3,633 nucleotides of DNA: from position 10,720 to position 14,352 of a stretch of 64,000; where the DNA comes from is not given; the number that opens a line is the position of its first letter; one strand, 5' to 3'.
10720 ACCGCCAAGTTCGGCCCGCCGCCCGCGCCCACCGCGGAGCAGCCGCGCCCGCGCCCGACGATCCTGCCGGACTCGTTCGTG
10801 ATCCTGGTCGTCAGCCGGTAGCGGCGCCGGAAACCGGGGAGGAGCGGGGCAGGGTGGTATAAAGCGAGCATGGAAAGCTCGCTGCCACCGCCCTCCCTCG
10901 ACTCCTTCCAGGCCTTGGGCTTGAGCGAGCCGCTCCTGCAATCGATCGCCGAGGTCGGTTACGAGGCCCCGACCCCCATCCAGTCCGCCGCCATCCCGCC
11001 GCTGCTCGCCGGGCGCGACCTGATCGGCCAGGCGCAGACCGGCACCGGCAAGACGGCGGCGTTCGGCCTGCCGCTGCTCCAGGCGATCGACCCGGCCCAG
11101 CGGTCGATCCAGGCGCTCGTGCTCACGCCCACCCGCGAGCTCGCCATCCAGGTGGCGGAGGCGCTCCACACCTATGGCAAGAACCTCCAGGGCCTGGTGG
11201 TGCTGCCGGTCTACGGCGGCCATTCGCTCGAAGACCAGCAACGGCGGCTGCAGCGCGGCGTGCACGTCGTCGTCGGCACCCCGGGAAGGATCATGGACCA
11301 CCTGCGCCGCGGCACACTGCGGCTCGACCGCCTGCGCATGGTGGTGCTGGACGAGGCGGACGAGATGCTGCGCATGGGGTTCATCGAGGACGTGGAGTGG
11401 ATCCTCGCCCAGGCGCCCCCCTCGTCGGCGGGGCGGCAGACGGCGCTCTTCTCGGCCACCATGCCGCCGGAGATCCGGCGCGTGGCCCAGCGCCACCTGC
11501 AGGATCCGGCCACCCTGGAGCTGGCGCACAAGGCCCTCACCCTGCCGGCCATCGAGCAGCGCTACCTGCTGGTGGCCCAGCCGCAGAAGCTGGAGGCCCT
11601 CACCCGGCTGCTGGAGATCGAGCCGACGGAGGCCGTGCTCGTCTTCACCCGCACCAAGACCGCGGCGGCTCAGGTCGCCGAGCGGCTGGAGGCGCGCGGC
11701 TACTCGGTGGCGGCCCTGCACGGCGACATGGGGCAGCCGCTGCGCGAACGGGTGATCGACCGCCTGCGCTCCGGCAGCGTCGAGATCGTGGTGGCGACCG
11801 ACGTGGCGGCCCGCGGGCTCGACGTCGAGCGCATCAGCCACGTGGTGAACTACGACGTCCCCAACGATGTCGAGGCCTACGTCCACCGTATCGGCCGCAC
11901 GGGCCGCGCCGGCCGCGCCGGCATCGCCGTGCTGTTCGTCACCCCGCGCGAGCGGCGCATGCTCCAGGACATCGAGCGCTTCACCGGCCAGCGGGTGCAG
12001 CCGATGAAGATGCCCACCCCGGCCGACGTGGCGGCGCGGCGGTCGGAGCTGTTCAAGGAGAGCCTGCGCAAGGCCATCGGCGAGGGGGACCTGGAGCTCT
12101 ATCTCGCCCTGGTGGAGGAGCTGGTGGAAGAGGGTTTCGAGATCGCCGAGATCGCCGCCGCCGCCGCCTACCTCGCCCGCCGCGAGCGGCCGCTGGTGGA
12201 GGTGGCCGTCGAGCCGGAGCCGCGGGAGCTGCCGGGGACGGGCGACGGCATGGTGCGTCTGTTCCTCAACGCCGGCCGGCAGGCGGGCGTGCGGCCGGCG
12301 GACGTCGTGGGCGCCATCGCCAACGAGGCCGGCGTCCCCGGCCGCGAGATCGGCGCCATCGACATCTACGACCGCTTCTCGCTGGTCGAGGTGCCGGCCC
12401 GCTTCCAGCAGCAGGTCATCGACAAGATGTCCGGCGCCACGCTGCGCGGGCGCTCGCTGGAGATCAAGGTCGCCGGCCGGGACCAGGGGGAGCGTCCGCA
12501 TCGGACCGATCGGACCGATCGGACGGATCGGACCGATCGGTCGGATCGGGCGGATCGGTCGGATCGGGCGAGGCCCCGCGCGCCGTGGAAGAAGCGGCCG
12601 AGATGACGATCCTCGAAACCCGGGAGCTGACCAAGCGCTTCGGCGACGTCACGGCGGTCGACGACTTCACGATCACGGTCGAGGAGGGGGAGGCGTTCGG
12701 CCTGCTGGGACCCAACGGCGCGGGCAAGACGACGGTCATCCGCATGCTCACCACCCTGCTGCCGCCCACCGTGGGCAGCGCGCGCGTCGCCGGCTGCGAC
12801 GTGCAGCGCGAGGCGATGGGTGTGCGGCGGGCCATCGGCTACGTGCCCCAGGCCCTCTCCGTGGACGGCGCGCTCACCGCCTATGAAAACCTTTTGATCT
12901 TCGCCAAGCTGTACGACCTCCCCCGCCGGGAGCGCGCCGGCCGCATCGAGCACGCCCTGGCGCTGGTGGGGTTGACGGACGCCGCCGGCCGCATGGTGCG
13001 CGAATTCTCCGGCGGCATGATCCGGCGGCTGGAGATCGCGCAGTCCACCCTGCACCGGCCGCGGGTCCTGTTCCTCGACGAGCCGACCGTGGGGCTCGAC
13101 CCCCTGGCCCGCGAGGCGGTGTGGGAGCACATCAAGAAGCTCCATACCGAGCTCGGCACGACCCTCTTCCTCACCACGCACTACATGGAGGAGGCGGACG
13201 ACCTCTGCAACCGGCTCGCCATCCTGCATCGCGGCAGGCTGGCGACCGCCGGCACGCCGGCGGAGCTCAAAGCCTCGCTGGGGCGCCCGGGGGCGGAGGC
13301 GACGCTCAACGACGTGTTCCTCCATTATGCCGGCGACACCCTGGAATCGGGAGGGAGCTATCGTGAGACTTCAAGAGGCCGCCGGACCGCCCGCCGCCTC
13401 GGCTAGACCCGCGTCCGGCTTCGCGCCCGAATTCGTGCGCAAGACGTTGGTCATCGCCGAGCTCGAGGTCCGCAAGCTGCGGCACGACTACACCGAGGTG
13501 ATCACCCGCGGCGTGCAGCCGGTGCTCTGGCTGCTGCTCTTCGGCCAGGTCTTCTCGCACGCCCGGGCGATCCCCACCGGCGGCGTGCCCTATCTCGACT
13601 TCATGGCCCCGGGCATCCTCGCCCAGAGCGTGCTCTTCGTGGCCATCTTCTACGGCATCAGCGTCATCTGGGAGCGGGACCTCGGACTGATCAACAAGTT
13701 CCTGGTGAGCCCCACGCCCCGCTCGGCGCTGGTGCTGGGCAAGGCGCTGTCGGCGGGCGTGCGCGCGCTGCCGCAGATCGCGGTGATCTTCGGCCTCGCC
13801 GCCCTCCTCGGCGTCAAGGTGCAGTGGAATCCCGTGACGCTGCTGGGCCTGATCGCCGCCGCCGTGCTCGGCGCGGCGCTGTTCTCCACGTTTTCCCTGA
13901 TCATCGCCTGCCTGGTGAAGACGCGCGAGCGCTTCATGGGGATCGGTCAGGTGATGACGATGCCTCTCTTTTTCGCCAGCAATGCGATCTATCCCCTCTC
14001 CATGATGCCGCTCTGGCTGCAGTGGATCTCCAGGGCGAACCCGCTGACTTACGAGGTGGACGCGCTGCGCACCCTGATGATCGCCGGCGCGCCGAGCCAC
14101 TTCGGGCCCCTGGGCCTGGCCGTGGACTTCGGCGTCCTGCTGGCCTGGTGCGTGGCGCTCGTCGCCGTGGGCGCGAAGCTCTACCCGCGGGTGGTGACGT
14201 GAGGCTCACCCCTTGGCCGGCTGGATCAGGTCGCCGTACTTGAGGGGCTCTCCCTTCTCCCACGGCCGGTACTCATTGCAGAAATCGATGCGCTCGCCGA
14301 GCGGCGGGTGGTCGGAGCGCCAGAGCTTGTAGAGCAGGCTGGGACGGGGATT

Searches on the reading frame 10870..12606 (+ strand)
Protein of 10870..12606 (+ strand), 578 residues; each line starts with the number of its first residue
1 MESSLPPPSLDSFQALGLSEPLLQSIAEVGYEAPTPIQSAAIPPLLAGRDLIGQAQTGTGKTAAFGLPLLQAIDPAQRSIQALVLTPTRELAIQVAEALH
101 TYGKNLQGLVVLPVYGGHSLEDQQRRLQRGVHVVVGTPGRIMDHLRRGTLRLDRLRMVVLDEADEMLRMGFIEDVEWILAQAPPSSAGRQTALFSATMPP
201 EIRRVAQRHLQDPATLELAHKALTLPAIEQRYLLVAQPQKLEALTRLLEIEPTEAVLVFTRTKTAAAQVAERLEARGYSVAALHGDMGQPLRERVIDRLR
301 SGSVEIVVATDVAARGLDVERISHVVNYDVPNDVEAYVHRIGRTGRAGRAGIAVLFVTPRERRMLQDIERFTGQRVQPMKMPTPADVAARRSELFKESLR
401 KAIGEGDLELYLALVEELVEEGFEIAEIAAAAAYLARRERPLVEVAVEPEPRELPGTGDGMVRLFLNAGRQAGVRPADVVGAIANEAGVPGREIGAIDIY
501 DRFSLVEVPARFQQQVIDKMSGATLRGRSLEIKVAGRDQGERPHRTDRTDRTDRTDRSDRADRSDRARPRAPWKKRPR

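Call 25: search_protein_families(library=pfam, proteins=[window:10870-12606:+], max_evalue=0.01)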
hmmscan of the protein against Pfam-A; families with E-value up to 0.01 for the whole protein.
window:10870-12606:+ (578 aa): 8 families
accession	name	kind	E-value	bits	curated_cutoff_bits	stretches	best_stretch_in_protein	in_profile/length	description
PF00270.35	DEAD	-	2.4e-53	180.7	26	1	35-204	1-166/167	DEAD/DEAH box helicase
PF00271.37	Helicase_C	-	7.2e-33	113.6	23.5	1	239-348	1-110/110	Helicase conserved C-terminal domain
PF03880.21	DbpA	-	2.8e-25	88.6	25.6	1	463-533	1-71/72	DbpA RNA binding domain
PF25399.1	DeaD_dimer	-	4.6e-16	59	23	1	382-443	1-63/67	RNA helicase DeaD dimerization domain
PF13604.12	AAA_30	-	1.2e-05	25.5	27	0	38-163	6-97/191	AAA domain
PF04851.21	ResIII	-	0.00033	21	22.5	1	54-163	29-134/164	Type III restriction enzyme, res subunit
PF14617.12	CMS1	-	0.00037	20.4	35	1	83-162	128-207/250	U3-containing 90S pre-ribosomal complex subunit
PF05157.20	MshEN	-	0.0075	16.7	23.1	0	352-397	41-86/90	MshEN domain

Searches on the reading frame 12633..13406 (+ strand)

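Call 25: search_protein_families(library=pfam, proteins=[window:12633-13406:+], max_evalue=0.01)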
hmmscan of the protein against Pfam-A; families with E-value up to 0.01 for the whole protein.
window:12633-13406:+ (257 aa): 7 families
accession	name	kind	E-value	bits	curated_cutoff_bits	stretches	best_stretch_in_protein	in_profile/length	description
PF00005.33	ABC_tran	-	6.5e-31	108.2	25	1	10-152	2-136/137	ABC transporter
PF13304.12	AAA_21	-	8.8e-12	46.1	27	1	121-183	234-298/304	AAA domain, putative AbiEii toxin, Type IV TA system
PF13191.12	AAA_16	-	9.6e-05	23.4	32.6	1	20-174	25-159/167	AAA ATPase domain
PF13555.12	AAA_29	-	0.0015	18.7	27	1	11-46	14-49/61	P-loop containing region of AAA domain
PF13401.12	AAA_22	-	0.0028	18.4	27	1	24-71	10-33/130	AAA domain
PF13175.12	AAA_15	-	0.0032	17.6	32.1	0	11-43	16-47/374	AAA ATPase domain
PF13476.12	AAA_23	-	0.0096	17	27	0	11-41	12-41/201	AAA domain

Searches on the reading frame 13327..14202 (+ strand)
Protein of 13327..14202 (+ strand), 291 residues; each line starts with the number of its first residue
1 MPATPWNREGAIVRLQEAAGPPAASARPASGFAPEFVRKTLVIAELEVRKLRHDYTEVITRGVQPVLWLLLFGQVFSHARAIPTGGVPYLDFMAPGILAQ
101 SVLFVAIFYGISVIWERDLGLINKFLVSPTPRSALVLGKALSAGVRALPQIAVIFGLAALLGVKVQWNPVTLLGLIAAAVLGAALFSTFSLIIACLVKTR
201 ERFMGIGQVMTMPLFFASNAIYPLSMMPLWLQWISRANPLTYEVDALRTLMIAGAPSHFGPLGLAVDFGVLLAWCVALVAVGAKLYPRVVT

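Call 25: search_protein_families(library=pfam, proteins=[window:13327-14202:+], max_evalue=0.01)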
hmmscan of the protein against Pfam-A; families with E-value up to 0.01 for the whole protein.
window:13327-14202:+ (291 aa): 5 families
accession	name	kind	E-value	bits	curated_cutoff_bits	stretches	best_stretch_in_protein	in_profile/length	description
PF01061.29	ABC2_membrane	-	1.9e-36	126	26.9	1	47-251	10-210/211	ABC-2 type transporter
PF12698.13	ABC2_membrane_3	-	5.3e-19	69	31.6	1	89-283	160-346/347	ABC-2 family transporter protein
PF12679.13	ABC2_membrane_2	-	3.3e-05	23.7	27.2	1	105-286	81-278/283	ABC-2 family transporter protein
PF06182.17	ABC2_membrane_6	-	0.0098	16.1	22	0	120-234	61-172/229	ABC-2 family transporter protein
PF12730.13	ABC2_membrane_4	-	0.0099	16.3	27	0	47-205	5-168/179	ABC-2 family transporter protein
